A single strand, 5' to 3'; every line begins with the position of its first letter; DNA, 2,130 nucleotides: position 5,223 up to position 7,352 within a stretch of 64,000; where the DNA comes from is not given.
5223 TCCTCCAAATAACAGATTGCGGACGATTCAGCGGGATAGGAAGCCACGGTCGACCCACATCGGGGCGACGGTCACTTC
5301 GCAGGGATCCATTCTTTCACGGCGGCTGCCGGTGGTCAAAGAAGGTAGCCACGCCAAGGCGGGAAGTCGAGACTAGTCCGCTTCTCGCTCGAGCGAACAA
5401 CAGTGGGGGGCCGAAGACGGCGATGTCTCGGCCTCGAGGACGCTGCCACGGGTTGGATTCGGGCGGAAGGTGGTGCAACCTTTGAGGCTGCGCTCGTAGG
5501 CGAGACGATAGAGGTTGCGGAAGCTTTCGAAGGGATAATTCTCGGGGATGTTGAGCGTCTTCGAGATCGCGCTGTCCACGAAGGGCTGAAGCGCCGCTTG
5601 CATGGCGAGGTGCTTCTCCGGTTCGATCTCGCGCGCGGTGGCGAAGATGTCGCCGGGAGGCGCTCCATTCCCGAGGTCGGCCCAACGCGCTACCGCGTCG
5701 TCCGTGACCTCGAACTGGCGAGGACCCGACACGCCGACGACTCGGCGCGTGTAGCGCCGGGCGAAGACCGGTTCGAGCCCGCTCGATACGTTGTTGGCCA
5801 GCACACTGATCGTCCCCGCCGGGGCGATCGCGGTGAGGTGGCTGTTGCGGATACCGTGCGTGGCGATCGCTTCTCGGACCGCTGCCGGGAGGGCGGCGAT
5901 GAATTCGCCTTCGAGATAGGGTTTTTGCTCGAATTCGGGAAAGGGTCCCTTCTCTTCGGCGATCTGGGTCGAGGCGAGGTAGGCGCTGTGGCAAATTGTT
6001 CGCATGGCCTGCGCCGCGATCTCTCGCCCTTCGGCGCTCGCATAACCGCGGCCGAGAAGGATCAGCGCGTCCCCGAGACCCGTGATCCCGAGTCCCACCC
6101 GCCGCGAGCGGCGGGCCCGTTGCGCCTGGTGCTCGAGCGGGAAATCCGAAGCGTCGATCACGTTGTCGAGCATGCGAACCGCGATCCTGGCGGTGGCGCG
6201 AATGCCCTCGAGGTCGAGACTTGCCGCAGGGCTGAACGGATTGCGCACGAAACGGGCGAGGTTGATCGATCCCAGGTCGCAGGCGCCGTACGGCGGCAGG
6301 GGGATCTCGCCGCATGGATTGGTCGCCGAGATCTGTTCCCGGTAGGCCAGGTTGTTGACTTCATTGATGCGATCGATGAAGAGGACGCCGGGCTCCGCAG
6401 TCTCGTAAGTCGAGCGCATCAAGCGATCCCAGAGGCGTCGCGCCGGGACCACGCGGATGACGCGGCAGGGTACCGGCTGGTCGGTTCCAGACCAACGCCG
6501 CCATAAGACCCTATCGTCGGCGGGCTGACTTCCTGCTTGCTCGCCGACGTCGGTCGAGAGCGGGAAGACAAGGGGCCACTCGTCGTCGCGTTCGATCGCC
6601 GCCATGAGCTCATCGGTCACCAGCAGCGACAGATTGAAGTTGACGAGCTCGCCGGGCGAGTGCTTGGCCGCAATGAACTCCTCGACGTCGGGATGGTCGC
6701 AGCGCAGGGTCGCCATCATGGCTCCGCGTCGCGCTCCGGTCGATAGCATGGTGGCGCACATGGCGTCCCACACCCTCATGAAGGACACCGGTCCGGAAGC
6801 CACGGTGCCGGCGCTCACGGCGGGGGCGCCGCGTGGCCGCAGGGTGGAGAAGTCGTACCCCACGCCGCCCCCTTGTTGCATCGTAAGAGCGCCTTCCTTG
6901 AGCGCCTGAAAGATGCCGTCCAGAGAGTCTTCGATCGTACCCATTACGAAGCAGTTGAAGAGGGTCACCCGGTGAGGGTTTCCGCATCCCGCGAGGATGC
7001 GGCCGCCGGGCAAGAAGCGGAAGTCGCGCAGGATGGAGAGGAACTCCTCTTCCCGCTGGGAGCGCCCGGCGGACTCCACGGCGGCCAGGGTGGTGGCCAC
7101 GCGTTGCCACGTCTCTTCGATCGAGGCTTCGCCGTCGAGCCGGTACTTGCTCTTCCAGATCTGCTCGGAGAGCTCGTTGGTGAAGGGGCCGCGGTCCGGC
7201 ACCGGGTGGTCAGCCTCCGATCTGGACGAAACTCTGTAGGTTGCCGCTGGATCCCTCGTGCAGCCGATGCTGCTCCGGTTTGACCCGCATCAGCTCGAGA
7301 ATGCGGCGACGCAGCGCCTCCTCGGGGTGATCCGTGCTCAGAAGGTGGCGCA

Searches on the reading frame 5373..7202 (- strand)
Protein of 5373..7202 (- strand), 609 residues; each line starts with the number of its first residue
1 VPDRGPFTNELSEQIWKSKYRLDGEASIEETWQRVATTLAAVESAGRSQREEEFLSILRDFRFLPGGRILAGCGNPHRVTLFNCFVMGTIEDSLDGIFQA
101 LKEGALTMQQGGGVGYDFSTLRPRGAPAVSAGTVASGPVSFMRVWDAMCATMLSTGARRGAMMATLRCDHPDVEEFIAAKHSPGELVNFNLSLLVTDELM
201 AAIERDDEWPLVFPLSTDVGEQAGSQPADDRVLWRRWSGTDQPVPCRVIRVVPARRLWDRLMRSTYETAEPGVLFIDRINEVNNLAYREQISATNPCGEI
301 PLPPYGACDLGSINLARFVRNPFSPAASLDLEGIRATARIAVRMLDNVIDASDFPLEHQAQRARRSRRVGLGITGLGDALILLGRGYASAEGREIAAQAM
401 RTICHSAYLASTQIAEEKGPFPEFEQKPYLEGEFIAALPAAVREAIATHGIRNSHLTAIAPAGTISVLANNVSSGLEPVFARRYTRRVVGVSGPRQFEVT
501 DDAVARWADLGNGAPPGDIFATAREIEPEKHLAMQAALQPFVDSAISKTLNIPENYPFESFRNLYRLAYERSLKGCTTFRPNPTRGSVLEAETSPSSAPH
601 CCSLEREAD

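Call 80: search_protein_families(library=ncbifam, proteins=[window:5373-7202:-], max_evalue=1e-10)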
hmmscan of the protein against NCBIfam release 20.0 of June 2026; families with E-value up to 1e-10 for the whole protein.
window:5373-7202:- (609 aa): 21 families
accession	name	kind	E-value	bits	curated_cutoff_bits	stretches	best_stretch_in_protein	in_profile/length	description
TIGR02504.1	NrdJ_Z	equivalog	1.3e-170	568.9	399.95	1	25-588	19-605/606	adenosylcobalamin-dependent ribonucleoside-diphosphate reductase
NF005401.0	PRK06948.1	subfamily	4.9e-141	471.3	906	1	10-595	15-596/604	ribonucleotide reductase-like protein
NF006417.0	PRK08665.1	equivalog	1.4e-140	470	961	2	27-489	36-454/759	vitamin B12-dependent ribonucleotide reductase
NF005010.0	PRK06406.1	subfamily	9.4e-110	368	1125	3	246-489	385-607/771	vitamin B12-dependent ribonucleotide reductase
NF005991.0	PRK08115.1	equivalog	1.6e-109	367.2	854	2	181-579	361-767/858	vitamin B12-dependent ribonucleotide reductase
TIGR02506.1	NrdE_NrdA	equivalog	5.4e-89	299.3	341.05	1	26-574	23-608/616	ribonucleoside-diphosphate reductase subunit alpha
NF005122.0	PRK06556.1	equivalog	1.2e-76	258.2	859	2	245-426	315-492/960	vitamin B12-dependent ribonucleotide reductase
NF005544.0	PRK07207.1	equivalog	4.1e-65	220.1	965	1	32-426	324-717/965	ribonucleoside-diphosphate reductase subunit alpha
NF006207.0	PRK08332.1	equivalog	7.6e-57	192.5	2400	2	297-488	1242-1442/1684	vitamin B12-dependent ribonucleotide reductase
NF006577.0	PRK09102.1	equivalog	8.2e-57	192.8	620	2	8-222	25-234/604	ribonucleoside-diphosphate reductase subunit alpha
NF005736.0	PRK07562.1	equivalog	3.2e-56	190.6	1737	1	188-426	396-602/1222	vitamin B12-dependent ribonucleotide reductase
NF005101.0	PRK06539.1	equivalog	8.4e-52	176.2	988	1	31-431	176-574/822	ribonucleoside-diphosphate reductase subunit alpha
NF009029.0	PRK12365.1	equivalog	7e-47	160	1350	1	31-425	405-798/1046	ribonucleoside-diphosphate reductase subunit alpha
NF006279.0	PRK08447.1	equivalog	4.4e-44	151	1082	2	35-300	169-429/789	ribonucleoside-diphosphate reductase subunit alpha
NF006665.0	PRK09209.1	equivalog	1.4e-41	142.6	1057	2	306-575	489-742/761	ribonucleoside-diphosphate reductase subunit alpha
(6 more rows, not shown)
